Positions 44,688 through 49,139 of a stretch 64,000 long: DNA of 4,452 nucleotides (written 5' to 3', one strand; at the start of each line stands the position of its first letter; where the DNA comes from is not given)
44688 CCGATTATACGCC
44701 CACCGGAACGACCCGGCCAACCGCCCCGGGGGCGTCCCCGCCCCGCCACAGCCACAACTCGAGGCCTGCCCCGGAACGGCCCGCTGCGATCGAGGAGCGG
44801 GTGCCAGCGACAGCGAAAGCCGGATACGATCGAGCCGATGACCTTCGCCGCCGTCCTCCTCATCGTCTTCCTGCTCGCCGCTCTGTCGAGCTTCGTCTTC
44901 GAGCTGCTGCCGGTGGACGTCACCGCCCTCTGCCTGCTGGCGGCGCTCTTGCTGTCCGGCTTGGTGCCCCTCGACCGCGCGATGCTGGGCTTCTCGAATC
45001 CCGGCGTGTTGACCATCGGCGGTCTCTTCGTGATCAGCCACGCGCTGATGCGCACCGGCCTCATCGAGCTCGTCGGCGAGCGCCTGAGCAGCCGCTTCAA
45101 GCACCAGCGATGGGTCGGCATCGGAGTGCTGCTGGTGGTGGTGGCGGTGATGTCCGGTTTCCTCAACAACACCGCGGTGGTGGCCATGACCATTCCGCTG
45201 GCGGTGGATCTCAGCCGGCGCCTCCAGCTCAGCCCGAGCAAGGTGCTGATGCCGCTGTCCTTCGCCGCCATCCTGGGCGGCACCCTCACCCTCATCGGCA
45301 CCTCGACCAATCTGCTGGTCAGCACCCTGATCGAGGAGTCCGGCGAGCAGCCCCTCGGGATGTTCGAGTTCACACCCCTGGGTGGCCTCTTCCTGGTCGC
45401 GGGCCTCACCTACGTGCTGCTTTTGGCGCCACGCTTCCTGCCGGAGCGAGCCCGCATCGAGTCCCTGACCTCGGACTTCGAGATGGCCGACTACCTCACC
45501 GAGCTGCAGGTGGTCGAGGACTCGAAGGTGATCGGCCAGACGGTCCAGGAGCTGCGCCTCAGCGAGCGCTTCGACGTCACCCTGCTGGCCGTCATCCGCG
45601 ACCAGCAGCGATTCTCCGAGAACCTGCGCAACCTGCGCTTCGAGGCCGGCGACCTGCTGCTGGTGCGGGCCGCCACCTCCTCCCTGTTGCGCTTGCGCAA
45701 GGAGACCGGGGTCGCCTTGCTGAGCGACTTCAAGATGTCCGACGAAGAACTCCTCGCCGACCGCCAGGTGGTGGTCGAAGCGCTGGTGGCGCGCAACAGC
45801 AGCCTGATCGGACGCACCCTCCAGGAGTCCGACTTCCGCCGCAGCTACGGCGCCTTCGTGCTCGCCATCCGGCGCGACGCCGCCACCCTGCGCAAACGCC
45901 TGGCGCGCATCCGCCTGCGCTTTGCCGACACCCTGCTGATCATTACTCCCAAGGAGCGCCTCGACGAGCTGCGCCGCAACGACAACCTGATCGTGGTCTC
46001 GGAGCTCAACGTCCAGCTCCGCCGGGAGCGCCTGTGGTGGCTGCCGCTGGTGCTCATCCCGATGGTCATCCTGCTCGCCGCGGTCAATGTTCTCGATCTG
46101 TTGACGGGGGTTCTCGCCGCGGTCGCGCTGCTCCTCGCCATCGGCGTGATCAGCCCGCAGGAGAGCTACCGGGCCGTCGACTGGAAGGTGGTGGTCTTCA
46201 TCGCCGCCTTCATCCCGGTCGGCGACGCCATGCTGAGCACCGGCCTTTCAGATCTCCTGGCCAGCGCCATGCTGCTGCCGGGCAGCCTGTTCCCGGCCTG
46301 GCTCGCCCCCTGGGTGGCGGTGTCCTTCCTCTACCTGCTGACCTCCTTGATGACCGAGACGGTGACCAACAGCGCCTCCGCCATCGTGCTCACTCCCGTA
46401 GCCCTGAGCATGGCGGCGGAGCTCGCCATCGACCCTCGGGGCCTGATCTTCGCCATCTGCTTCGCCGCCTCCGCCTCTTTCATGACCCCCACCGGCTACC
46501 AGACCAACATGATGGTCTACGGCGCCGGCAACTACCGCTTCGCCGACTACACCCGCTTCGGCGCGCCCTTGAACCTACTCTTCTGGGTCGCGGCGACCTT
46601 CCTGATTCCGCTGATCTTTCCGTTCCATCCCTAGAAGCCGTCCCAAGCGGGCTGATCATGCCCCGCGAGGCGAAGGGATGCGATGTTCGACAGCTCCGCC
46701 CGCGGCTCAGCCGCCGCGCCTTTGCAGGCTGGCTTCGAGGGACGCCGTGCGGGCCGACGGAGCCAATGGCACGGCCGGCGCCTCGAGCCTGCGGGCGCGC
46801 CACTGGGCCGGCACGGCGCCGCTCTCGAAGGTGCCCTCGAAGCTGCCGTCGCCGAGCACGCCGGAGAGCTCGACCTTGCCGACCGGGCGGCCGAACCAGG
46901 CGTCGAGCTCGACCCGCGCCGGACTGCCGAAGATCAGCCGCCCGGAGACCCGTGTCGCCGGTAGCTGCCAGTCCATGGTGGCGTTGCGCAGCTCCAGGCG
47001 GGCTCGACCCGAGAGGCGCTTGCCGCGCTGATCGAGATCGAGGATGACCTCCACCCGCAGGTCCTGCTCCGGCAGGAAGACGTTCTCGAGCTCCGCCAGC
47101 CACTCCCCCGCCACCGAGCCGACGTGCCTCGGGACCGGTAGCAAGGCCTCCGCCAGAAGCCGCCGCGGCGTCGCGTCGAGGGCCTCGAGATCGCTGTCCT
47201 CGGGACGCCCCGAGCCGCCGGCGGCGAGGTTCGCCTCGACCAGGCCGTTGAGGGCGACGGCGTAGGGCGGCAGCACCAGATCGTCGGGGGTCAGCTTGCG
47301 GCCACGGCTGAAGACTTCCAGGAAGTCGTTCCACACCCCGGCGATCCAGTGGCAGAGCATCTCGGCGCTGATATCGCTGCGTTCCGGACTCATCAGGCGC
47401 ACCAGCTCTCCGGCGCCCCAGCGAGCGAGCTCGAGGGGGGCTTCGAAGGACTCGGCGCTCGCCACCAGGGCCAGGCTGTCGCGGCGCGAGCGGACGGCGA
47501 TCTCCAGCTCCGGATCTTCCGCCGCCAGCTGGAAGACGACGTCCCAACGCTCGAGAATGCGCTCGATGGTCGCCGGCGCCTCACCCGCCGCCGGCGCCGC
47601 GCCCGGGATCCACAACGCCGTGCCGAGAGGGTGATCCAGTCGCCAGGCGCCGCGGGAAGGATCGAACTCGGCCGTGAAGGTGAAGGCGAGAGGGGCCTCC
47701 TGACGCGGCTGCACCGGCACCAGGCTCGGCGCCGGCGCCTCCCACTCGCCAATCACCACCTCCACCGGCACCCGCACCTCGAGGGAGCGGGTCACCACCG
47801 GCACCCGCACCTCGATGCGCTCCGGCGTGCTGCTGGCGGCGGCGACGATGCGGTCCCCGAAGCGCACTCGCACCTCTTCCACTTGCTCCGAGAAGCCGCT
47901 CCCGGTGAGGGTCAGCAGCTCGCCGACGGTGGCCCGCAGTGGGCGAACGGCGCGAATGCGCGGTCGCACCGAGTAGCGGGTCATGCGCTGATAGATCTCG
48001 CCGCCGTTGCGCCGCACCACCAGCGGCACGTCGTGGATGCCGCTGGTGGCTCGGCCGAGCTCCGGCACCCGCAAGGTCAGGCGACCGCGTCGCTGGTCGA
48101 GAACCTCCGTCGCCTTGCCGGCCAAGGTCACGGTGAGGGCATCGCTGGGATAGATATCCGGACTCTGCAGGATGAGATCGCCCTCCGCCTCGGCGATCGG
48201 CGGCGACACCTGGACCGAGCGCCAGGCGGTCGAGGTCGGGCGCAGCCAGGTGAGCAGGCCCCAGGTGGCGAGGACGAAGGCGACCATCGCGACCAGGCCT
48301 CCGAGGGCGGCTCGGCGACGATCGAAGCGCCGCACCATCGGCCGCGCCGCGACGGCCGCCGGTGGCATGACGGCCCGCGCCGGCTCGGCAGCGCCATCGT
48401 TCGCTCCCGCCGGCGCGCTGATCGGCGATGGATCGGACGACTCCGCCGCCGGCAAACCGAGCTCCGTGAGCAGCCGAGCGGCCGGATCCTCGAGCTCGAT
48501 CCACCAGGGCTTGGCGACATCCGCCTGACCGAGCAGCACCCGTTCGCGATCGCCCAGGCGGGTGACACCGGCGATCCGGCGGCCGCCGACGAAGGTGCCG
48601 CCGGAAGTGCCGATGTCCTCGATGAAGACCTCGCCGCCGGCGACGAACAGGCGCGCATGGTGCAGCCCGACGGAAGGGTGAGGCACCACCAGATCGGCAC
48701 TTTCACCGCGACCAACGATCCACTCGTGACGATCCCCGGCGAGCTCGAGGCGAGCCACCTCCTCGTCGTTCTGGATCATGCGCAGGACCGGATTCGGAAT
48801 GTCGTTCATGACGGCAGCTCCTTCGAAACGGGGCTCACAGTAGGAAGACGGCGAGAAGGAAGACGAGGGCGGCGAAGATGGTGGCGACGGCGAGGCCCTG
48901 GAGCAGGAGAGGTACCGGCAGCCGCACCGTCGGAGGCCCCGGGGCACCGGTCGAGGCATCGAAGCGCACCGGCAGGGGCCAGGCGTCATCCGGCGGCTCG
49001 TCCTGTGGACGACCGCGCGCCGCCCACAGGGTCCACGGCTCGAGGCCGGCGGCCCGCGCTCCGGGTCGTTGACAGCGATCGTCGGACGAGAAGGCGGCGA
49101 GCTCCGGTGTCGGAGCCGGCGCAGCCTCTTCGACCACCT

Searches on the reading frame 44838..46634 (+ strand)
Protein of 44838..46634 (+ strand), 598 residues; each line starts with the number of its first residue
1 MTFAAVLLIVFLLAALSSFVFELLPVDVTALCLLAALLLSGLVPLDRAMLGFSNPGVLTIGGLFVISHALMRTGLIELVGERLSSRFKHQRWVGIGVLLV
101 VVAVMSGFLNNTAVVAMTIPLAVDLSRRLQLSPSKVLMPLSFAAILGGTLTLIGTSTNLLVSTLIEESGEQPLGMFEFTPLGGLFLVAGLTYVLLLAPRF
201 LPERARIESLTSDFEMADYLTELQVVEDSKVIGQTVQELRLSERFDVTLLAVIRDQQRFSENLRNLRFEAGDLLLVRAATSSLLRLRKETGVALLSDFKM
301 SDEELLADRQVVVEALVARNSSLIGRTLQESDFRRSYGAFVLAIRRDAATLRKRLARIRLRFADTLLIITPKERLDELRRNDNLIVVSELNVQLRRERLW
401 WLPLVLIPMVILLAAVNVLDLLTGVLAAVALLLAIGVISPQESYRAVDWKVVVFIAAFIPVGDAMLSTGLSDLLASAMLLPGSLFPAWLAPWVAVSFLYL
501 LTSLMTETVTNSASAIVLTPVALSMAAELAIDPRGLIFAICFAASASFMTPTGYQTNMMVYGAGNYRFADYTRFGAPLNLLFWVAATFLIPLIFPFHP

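Call 5: search_protein_families(library=pfam, proteins=[window:44838-46634:+], max_evalue=0.01)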
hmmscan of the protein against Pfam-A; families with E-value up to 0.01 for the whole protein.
window:44838-46634:+ (598 aa): 3 families
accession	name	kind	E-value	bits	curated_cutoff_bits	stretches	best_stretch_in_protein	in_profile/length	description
PF03600.22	CitMHS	-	2.4e-76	257.4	31.9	2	19-540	4-333/336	Citrate transporter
PF02080.26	TrkA_C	-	1.7e-25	89.2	27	2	220-289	1-69/71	TrkA-C domain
PF00939.25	Na_sulph_symp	-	2.5e-14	53.6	27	2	402-584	275-456/472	Sodium:sulfate symporter transmembrane region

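Call 8: find_related_loci(query=window:44838-46634:+, collection=genome_contigs, flank=10000)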
Query window:44838-46634:+ (598 aa) in genome_contigs; peptide patterns used: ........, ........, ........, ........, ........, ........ (x = any residue, [..] = any of these).
600 stretches matched a pattern (row limit reached: there are more); 563 encode a relative of the query (tblastn E <= 1e-3); the best 80 are kept; 80 distinct loci.
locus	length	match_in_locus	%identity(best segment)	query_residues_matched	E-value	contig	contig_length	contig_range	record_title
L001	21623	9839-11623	68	1-595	0e+0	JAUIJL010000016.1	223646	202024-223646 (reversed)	MAG: Thermoanaerobaculia bacterium isolate Co_bin.310 NODE_589_length_223646_cov_5.113677, whole genome shotgun sequence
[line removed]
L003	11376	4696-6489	50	1-598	0e+0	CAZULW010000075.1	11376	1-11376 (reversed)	MAG TPA_asm: uncultured bacterium isolate binchicken_co136_34 genome assembly, contig: NODE_2533_length_11376_cov_42.879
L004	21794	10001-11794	50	1-598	0e+0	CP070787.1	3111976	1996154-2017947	MAG: Fidelibacterota bacterium isolate bin1478 chromosome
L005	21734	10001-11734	52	19-596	0e+0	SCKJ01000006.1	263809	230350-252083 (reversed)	Candidatus Neomarinimicrobiota bacterium strain TS1B10-1 T1B10-1_11, whole genome shotgun sequence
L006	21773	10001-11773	49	1-591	0e+0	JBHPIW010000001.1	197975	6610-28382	Candidatus Neomarinimicrobiota bacterium isolate SAG AM-312-I22 AM-312-I22_NODE_1, whole genome shotgun sequence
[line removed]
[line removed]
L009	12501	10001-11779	44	13-596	2e-170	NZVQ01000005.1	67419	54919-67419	MAG: Candidatus Neomarinimicrobiota bacterium isolate NAT62 38818, whole genome shotgun sequence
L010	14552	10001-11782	49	1-596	9e-170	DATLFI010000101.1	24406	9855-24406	MAG TPA_asm: Thermoanaerobaculia bacterium isolate SMAG_U14398 k141_841646, whole genome shotgun sequence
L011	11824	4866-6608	44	22-597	1e-168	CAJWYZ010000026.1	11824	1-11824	MAG TPA_asm: uncultured Candidatus Marinimicrobia bacterium isolate ERR599070_bin.19_MetaBAT_v2.12.1_MAG genome assembly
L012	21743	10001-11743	43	19-598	2e-168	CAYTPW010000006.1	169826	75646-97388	MAG TPA_asm: uncultured bacterium isolate SRP167671_co4_21 genome assembly, contig: NODE_23_length_169826_cov_16.734071,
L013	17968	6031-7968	37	6-595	5e-149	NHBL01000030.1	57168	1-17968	MAG: bacterium TMED6 isolate TMED6 44331, whole genome shotgun sequence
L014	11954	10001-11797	40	1-598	1e-122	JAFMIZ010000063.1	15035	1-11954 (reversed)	MAG: Pedosphaera sp. isolate DEBay_Sum019D_L_G_12 NODE_3884_length_15035_cov_9.058144, whole genome shotgun sequence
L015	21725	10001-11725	51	22-596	0e+0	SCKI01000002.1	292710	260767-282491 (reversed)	Candidatus Neomarinimicrobiota bacterium strain TS1B11 T1B11_7, whole genome shotgun sequence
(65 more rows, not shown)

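Call 11: find_encoding_contigs(protein=window:44838-46634:+, flank=10000, max_places=10)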
Protein window:44838-46634:+ (598 aa): no gene with exactly this product is on record in the collection.

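Call 12: find_homologous_proteins(query=window:44838-46634:+, max_evalue=1e-100)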
Query window:44838-46634:+ (598 aa): 1887 proteins with E <= 1e-100 among 8000 candidates; the best 120 are listed.
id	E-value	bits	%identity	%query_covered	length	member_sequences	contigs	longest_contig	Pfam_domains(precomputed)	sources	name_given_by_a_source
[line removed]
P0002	1.3e-280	950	74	100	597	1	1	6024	PF00939.26,PF02080.27,PF16980.12,PF03600.23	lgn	-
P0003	1.3e-276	937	74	97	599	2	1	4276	PF00939.26,PF02080.27,PF03600.23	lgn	-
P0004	1.5e-274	930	73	97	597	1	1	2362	PF00939.26,PF02080.27,PF16980.12,PF03600.23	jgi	jgi:di/tricarboxylate transporter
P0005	1.1e-271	921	74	97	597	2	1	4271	PF00939.26,PF02080.27,PF03600.23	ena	-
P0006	1.5e-271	920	72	96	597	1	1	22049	PF02080.27,PF16980.12,PF03600.23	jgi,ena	-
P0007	3.3e-271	919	72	100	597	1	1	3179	PF00939.26,PF02080.27,PF16980.12,PF03600.23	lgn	-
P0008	1.7e-268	910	72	96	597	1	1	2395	PF00939.26,PF02080.27,PF03600.23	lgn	-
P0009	2.1e-267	907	71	97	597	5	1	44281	PF00939.26,PF02080.27,PF03600.23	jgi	jgi:di/tricarboxylate transporter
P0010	2.6e-267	906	71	97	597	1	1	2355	PF00939.26,PF02080.27,PF03600.23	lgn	-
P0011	2.8e-266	903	70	97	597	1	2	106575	PF02080.27,PF16980.12,PF03600.23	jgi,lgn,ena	-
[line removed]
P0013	8.1e-265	898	70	97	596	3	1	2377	PF02080.27,PF03600.23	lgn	-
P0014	1.1e-263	894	73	96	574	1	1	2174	PF00939.26,PF02080.27,PF16980.12,PF03600.23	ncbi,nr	ncbi:MAG TPA: SLC13 family permease, partial [Thermoanaerobaculia bacterium]|nr:SLC13 family permeas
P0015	4.4e-263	892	69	100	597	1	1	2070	PF00939.26,PF02080.27,PF16980.12,PF03600.23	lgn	-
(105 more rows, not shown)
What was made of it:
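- Tried and rejected: The flanking SLC13 transporter was used to fetch relatives from 185,579 species genomes (call 8) and from the 5.8-billion protein set (call 12).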

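Call 13: find_encoding_contigs(protein=P0012, flank=10000, max_places=3)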
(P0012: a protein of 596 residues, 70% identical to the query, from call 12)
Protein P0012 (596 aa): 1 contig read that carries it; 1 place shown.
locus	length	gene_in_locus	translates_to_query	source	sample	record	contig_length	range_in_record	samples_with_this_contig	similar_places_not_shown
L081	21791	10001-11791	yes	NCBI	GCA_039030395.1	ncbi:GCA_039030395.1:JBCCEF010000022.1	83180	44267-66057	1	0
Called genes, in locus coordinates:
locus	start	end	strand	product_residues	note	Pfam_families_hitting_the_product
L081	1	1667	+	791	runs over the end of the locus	PF03176:MMPL, PF12349:Sterol-sensing (weak), PF03176:MMPL, PF00873:ACR_tran (weak)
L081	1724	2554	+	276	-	PF07044:DUF1329 (faint), PF17131:TP_0789-like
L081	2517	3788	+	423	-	-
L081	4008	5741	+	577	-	PF00144:Beta-lactamase, PF13176:TPR_7 (faint), PF00515:TPR_1 (weak), PF07719:TPR_2 (weak)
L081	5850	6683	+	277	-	PF06629:MipA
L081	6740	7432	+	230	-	PF00072:Response_reg, PF00486:Trans_reg_C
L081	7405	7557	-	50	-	-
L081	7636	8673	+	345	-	PF13581:HATPase_c_2 (faint), PF00512:HisKA, PF02518:HATPase_c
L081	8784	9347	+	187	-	PF12867:DinB_2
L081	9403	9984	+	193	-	PF28474:DUF8412, PF13376:OmdA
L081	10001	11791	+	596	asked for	PF03600:CitMHS, PF02080:TrkA_C, PF03600:CitMHS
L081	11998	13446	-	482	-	-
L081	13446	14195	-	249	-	-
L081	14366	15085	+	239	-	PF08713:DNA_alkylation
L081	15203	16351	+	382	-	-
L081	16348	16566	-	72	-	PF04397:LytTR (weak)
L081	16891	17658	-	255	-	-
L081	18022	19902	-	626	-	PF00082:Peptidase_S8 (weak)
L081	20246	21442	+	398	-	PF00149:Metallophos (weak)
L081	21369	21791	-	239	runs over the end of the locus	PF12850:Metallophos_2 (faint)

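Call 14: find_encoding_contigs(protein=P0011, flank=10000, max_places=3)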
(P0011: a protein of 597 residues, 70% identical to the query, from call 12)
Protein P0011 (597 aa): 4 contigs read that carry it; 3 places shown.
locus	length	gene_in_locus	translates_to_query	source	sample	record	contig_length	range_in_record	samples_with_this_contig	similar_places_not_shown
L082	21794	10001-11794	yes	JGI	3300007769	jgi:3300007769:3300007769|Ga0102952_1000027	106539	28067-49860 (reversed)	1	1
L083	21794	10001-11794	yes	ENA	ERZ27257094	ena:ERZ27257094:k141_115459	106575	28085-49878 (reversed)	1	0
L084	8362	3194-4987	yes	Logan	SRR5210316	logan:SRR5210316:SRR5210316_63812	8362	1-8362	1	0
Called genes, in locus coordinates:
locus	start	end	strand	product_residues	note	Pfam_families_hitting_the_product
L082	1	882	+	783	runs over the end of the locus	PF00939:Na_sulph_symp (weak), PF03600:CitMHS, PF16980:CitMHS_2 (faint), PF02080:TrkA_C, PF00939:Na_sulph_symp (weak), PF03600:CitMHS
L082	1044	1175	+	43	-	-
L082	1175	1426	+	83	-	-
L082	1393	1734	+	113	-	PF02687:FtsX (weak)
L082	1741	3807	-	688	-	PF00656:Peptidase_C14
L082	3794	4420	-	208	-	PF07638:Sigma70_ECF (weak), PF04542:Sigma70_r2, PF08281:Sigma70_r4_2, PF04545:Sigma70_r4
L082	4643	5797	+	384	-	PF26549:Tricorn_N (faint)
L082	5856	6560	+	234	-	PF00005:ABC_tran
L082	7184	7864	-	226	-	PF01209:Ubie_methyltran, PF13489:Methyltransf_23, PF13847:Methyltransf_31, PF08241:Methyltransf_11, PF08242:Methyltransf_12, PF13649:Methyltransf_25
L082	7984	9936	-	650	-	PF00999:Na_H_Exchanger, PF02254:TrkA_N, PF02080:TrkA_C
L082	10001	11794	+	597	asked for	PF03600:CitMHS, PF16980:CitMHS_2 (weak), PF02080:TrkA_C, PF03600:CitMHS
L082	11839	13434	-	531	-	PF00884:Sulfatase, PF01663:Phosphodiest (weak)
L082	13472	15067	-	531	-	PF00884:Sulfatase, PF01663:Phosphodiest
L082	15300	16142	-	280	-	PF08867:FRG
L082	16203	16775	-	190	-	-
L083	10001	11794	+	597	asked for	PF03600:CitMHS, PF16980:CitMHS_2 (weak), PF02080:TrkA_C, PF03600:CitMHS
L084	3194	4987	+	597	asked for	PF03600:CitMHS, PF16980:CitMHS_2 (weak), PF02080:TrkA_C, PF03600:CitMHS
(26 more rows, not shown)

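Call 15: find_encoding_contigs(protein=P0009, flank=10000, max_places=3)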
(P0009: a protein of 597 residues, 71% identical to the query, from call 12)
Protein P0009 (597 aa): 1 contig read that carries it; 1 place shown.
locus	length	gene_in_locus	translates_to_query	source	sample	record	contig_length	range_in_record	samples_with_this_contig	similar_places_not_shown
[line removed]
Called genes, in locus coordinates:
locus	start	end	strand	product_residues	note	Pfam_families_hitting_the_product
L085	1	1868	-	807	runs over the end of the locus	PF24885:TPR_NPHP3, PF17874:TPR_MalT, PF13424:TPR_12, PF13374:TPR_10, PF13424:TPR_12, PF13374:TPR_10, PF13424:TPR_12, PF17874:TPR_MalT, +13 more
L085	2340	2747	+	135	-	PF00515:TPR_1 (faint), PF13374:TPR_10 (faint), PF13424:TPR_12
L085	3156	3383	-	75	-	-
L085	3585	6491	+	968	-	PF07690:MFS_1 (faint), PF02985:HEAT (faint), PF03219:TLC (weak), PF13646:HEAT_2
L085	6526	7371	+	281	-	PF00106:adh_short, PF08659:KR, PF13561:adh_short_C2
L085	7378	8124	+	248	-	PF01643:Acyl-ACP_TE, PF13279:4HBT_2 (faint), PF20791:Acyl-ACP_TE_C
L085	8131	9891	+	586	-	PF00512:HisKA, PF02518:HATPase_c, PF00072:Response_reg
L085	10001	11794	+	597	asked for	PF03600:CitMHS, PF02080:TrkA_C, PF00939:Na_sulph_symp, PF03600:CitMHS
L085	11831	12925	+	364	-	PF12784:PDDEXK_2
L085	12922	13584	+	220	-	-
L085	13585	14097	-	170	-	PF01042:Ribonuc_L-PSP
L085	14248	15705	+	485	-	-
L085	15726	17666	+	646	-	-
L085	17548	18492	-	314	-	-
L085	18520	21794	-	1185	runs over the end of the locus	PF12768:Rax2 (faint), PF19565:DUF6087 (faint), PF03160:Calx-beta (weak)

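Call 44: find_encoding_contigs(protein=P0002, flank=10000, max_places=3)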
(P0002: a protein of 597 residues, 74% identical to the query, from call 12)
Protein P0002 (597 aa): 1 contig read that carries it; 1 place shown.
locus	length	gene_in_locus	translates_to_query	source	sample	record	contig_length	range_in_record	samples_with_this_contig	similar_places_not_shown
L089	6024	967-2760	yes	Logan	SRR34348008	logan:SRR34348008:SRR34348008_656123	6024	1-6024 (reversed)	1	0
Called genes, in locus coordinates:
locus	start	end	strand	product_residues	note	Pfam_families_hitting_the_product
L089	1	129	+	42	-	?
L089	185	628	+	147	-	PF02657:SufE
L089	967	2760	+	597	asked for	PF03600:CitMHS, PF16980:CitMHS_2 (weak), PF02080:TrkA_C, PF00939:Na_sulph_symp, PF03600:CitMHS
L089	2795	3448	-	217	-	PF02230:Abhydrolase_2, PF01738:DLH (weak), PF12146:Hydrolase_4 (weak), PF00561:Abhydrolase_1 (faint)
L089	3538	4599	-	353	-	PF13176:TPR_7 (faint), PF00515:TPR_1 (faint), PF07719:TPR_2 (faint), PF13432:TPR_16 (weak), PF14559:TPR_19 (weak), PF13428:TPR_14 (weak), PF13432:TPR_16 (weak), PF14559:TPR_19 (weak), +6 more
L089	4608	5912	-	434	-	PF13660:DUF4147, PF05161:MOFRL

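Call 45: find_encoding_contigs(protein=P0006, flank=10000, max_places=3)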
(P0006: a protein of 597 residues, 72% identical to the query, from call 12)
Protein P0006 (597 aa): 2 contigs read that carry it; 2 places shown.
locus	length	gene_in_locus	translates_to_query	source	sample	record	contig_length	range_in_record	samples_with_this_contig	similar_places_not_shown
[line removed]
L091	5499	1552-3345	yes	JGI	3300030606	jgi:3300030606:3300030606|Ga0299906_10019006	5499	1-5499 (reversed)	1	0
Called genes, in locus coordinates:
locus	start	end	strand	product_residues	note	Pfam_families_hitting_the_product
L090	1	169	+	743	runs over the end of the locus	PF06293:Kdo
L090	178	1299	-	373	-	PF01098:FTSW_RODA_SPOVE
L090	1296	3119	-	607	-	PF03717:PBP_dimer, PF00905:Transpeptidase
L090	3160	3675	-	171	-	-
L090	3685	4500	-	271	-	PF04085:MreC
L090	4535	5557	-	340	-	PF06723:MreB_Mbl, PF00022:Actin, PF00012:HSP70, PF11104:PilM_2 (faint), PF14450:FtsA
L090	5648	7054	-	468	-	PF04773:FecR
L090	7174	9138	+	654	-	PF13623:SurA_N_2, PF13624:SurA_N_3, PF13145:Rotamase_2, PF13616:Rotamase_3, PF00639:Rotamase, PF13145:Rotamase_2 (weak)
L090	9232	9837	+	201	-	PF01330:RuvA_N, PF21176:RecR_HhH (faint), PF00633:HHH (faint), PF14520:HHH_5, PF07499:RuvA_C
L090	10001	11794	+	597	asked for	PF03600:CitMHS, PF16980:CitMHS_2 (weak), PF02080:TrkA_C, PF03600:CitMHS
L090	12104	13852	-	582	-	-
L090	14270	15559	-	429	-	PF05977:MFS_3, PF07690:MFS_1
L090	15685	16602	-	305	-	PF06983:3-dmu-9_3-mt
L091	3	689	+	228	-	?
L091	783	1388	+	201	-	PF01330:RuvA_N, PF21176:RecR_HhH (faint), PF00633:HHH (faint), PF14520:HHH_5, PF07499:RuvA_C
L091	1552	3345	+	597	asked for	PF03600:CitMHS, PF16980:CitMHS_2 (weak), PF02080:TrkA_C, PF03600:CitMHS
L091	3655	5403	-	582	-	-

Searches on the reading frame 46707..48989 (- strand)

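Call 5: search_protein_families(library=pfam, proteins=[window:46707-48989:-], max_evalue=0.01)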
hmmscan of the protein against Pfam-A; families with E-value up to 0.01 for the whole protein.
window:46707-48989:- (760 aa): 3 families
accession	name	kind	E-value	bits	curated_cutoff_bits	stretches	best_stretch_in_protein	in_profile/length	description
PF00498.31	FHA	-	6e-13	49.5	20.7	1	90-154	1-67/67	FHA domain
PF01833.30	TIG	-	6.8e-08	32.8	20.9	1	343-411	1-70/84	IPT/TIG domain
PF16697.10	Yop-YscD_cpl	-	3.9e-06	27.5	33.2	1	87-156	16-86/94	Inner membrane component of T3SS, cytoplasmic domain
